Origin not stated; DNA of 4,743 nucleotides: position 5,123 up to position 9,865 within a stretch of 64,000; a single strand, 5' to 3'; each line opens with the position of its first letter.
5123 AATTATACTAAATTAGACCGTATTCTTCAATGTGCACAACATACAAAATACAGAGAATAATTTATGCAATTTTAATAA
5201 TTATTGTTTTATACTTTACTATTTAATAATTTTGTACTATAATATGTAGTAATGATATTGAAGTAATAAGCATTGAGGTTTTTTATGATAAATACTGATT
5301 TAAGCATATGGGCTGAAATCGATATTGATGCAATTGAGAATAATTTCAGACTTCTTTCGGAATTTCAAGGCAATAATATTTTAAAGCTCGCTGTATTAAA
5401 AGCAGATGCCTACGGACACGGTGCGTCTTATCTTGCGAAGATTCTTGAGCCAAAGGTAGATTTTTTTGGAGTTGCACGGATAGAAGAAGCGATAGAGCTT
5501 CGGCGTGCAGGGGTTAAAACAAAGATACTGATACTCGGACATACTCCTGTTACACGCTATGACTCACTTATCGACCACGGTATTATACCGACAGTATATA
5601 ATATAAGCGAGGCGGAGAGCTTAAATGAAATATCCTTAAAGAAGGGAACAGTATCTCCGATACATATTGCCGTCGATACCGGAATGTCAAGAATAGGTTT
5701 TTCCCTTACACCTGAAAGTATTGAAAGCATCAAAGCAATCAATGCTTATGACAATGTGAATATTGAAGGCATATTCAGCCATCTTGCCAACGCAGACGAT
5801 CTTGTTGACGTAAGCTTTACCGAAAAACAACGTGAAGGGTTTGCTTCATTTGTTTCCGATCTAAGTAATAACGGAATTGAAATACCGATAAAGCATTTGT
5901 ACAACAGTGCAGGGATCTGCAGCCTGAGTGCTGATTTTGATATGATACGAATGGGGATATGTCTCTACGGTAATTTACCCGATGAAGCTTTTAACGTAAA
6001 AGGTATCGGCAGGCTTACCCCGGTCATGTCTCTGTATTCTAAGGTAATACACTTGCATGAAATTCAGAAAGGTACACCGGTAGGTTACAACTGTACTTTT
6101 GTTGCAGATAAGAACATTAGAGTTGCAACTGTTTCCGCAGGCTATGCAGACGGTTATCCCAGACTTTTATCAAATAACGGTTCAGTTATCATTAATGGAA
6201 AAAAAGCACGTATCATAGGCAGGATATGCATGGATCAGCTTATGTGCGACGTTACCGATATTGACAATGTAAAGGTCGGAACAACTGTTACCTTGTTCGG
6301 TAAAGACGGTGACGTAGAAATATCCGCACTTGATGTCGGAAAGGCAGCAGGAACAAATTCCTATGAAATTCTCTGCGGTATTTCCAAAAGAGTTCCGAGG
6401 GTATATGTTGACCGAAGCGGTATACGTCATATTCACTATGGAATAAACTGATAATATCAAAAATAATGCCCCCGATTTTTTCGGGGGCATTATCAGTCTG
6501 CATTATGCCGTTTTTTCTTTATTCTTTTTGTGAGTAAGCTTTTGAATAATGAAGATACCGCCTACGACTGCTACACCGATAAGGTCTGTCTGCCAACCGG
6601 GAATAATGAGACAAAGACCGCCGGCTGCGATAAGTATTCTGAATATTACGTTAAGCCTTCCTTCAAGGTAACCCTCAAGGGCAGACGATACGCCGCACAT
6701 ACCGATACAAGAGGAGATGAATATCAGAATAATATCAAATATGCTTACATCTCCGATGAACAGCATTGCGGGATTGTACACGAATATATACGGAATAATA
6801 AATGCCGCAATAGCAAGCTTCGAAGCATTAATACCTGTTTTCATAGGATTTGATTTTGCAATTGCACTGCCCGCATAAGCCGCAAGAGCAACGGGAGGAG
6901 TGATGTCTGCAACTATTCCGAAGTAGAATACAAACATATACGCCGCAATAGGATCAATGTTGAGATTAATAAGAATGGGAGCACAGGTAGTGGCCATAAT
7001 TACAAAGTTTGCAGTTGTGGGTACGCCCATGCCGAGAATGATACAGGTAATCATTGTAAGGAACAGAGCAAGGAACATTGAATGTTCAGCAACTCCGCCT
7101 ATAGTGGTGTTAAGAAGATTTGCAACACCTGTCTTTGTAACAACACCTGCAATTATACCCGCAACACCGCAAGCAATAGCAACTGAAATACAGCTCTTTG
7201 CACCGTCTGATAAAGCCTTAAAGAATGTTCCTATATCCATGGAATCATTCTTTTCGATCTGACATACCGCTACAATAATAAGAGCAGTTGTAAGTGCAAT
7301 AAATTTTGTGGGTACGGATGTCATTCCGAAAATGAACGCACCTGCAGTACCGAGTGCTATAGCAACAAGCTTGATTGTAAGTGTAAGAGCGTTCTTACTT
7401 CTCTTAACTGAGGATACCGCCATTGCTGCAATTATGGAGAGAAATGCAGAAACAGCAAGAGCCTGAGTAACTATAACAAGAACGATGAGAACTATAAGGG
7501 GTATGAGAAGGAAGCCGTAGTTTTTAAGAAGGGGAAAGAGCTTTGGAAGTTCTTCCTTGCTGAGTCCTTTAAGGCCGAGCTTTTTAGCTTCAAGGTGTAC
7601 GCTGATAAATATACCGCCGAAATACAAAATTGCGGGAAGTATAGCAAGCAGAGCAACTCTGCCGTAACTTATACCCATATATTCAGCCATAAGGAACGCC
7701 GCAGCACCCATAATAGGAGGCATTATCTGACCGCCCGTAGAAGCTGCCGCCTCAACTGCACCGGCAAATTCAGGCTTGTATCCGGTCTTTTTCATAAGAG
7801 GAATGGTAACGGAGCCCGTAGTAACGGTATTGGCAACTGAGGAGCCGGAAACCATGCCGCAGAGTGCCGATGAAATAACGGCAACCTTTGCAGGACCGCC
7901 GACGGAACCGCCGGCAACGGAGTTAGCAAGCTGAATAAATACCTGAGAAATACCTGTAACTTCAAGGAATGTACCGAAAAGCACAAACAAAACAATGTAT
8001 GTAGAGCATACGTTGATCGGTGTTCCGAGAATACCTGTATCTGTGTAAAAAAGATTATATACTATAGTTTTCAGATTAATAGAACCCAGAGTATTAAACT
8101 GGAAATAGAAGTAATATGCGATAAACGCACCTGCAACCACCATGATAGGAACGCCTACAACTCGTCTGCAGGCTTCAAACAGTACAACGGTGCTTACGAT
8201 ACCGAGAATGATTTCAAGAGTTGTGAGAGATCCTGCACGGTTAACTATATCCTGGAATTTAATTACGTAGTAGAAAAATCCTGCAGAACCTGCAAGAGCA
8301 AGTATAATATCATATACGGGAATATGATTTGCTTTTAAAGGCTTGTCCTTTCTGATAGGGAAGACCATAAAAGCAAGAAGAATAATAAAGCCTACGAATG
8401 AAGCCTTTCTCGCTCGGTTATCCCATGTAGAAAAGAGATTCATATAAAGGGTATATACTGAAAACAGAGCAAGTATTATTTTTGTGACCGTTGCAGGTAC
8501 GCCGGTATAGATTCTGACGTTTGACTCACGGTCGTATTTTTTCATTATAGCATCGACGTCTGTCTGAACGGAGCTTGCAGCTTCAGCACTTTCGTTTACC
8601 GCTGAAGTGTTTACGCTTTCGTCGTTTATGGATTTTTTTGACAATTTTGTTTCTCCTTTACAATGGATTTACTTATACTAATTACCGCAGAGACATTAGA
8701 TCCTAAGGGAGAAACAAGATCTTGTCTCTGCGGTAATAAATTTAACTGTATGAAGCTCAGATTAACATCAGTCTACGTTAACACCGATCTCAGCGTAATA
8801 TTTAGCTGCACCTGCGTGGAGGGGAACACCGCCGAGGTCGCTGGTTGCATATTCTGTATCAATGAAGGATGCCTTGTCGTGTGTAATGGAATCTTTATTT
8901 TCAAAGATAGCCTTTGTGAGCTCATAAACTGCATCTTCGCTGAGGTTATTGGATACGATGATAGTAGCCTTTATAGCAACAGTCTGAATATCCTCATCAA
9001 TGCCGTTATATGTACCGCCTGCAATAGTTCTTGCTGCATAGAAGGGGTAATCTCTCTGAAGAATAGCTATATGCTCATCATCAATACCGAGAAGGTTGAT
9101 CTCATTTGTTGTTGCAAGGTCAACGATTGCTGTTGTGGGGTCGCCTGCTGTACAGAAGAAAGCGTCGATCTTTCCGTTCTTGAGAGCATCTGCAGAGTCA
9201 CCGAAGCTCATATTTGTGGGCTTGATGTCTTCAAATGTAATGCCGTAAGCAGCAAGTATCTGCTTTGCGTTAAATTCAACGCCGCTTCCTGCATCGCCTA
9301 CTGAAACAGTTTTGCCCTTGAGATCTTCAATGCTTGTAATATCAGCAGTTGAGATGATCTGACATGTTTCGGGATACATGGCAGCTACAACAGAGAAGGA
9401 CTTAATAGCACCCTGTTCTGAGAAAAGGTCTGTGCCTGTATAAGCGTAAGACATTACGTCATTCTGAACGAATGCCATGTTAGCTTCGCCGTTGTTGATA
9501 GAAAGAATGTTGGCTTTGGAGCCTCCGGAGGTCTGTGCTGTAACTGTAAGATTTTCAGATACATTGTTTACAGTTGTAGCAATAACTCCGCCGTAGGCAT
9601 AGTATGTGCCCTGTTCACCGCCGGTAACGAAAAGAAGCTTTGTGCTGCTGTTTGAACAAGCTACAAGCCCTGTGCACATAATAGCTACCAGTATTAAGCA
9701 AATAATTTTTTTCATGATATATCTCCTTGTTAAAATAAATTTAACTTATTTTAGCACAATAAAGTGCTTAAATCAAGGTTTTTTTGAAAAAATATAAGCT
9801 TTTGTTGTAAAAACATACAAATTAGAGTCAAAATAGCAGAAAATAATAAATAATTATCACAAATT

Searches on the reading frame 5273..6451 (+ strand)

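Call 24: search_protein_families(library=pfam, proteins=[window:5273-6451:+], max_evalue=0.001)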
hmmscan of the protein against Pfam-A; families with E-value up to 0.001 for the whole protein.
window:5273-6451:+ (392 aa): 2 families
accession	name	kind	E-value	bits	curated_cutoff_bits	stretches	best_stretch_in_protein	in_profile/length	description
PF01168.26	Ala_racemase_N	-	6.4e-62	209.6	24.1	1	16-236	1-220/220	Alanine racemase, N-terminal domain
PF00842.27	Ala_racemase_C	-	2e-49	166.9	25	1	251-378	1-127/127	Alanine racemase, C-terminal domain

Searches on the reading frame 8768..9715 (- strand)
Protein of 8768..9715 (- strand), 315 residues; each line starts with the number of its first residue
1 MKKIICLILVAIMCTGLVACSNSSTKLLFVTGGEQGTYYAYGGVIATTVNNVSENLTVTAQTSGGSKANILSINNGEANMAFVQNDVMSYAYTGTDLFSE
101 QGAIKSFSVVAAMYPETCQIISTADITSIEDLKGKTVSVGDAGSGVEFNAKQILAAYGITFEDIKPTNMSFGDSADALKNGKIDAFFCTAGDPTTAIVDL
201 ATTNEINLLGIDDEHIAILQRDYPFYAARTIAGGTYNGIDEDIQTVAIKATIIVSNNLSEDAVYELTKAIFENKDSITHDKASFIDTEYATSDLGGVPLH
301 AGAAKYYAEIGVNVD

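Call 3: search_protein_families(library=pfam, proteins=[window:8768-9715:-], max_evalue=0.01)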
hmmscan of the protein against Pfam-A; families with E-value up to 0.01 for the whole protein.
window:8768-9715:- (315 aa): 5 families
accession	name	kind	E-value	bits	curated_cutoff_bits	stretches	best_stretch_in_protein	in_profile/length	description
PF16868.10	NMT1_3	-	6.1e-80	269.4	27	1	29-311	1-289/289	NMT1-like family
PF09084.16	NMT1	-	2.2e-10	41.3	20.5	1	54-188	19-146/216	NMT1/THI5 like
PF12974.12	Phosphonate-bd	-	8.2e-06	25.8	27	1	124-188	95-162/242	ABC transporter, phosphonate, periplasmic substrate-binding protein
PF04069.17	OpuAC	-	0.0002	21.5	21.2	1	123-202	99-190/257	Substrate binding domain of ABC-type glycine betaine transport system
PF03480.18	DctP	-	0.0037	17.1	23.4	1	106-186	107-178/286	Bacterial extracellular solute-binding protein, family 7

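Call 4: search_protein_families(library=ncbifam, proteins=[window:8768-9715:-], max_evalue=0.01)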
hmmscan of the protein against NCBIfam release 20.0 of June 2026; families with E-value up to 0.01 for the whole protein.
window:8768-9715:- (315 aa): 5 families
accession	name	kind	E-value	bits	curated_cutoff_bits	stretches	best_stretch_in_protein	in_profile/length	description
TIGR02122.1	TRAP_TAXI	subfamily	4.3e-93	311.7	84.35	1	1-311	1-320/320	TAXI family TRAP transporter solute-binding subunit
TIGR01728.1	SsuA_fam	subfamily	7.7e-11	41.7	163.5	1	116-195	85-163/290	aliphatic sulfonate ABC transporter substrate-binding protein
NF008588.0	PRK11553.1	subfamily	1.6e-06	27.3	299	1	117-188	112-182/319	aliphatic sulfonate ABC transporter substrate-binding protein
NF040735.1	SBP_SaoX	equivalog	1.5e-05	24.3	300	1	88-203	51-168/330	ABC transporter substrate-binding subunit SaoX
NF037995.1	TRAP_S1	subfamily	0.0086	15.4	50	0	106-189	107-181/271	TRAP transporter substrate-binding protein DctP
